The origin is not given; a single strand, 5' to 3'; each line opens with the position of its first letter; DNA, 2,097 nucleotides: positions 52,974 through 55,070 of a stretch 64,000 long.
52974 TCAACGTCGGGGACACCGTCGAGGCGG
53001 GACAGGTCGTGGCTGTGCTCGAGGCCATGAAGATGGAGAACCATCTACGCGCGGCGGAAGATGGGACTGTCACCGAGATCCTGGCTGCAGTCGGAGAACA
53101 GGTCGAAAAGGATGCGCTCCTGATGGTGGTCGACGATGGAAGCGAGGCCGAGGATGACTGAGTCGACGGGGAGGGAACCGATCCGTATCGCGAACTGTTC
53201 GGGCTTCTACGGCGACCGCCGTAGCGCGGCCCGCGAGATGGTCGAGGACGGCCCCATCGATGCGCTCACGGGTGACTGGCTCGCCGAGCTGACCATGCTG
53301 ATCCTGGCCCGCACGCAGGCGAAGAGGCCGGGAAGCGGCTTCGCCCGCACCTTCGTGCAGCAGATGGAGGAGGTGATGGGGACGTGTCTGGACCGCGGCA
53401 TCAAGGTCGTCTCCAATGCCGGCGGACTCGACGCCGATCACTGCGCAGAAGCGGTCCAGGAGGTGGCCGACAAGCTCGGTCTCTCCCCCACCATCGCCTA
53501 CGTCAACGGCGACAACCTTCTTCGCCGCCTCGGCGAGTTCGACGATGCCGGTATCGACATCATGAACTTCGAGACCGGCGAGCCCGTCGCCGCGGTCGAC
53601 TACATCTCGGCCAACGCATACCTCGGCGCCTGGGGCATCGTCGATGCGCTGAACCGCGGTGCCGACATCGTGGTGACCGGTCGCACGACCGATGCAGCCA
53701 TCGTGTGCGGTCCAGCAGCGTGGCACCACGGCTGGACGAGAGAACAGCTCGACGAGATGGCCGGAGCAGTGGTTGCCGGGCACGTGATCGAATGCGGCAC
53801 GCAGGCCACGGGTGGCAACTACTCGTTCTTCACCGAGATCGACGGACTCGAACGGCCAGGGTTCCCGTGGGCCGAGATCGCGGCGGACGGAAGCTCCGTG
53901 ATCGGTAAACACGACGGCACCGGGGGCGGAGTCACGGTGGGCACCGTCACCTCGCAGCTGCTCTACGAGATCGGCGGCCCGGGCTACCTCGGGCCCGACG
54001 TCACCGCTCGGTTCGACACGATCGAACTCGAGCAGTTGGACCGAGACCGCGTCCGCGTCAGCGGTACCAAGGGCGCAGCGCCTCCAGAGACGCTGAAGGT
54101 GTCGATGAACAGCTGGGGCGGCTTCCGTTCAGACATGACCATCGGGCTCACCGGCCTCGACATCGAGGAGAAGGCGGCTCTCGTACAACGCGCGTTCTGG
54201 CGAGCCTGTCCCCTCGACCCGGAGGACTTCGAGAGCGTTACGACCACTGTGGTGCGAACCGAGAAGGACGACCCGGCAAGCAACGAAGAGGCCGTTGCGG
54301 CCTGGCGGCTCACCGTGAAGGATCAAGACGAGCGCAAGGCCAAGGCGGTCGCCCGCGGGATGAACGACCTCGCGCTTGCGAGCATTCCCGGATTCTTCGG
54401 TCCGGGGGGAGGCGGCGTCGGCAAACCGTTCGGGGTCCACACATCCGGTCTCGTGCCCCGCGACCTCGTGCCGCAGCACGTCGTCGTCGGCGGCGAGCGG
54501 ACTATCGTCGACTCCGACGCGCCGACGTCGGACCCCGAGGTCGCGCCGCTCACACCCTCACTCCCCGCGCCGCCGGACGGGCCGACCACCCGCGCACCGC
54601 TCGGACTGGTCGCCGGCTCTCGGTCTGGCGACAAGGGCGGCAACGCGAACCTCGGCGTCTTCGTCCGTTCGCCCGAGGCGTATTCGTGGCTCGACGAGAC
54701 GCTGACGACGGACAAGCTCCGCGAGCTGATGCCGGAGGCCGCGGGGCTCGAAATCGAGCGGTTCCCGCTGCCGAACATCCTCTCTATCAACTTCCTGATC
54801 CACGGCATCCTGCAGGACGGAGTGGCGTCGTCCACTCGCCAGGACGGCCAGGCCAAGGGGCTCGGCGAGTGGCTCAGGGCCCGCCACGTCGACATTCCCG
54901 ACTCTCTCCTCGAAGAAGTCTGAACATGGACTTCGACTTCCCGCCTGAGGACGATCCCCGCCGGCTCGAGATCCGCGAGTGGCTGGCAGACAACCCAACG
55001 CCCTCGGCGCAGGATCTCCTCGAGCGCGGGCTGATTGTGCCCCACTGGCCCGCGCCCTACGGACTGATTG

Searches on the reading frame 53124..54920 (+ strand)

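Call 38: search_protein_families(library=pfam, proteins=[window:53124-54920:+], max_evalue=0.00001)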
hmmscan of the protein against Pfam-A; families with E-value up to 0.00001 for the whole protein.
window:53124-54920:+ (599 aa): 2 families
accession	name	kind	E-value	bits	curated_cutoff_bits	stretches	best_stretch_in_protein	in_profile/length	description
PF07287.17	AtuA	-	1.5e-155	518.8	22.8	1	20-454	1-436/437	Acyclic terpene utilisation family protein AtuA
PF23544.1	AtuA_ferredoxin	-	2.2e-17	63.8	27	1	492-589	2-112/113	AtuA ferredoxin-like domain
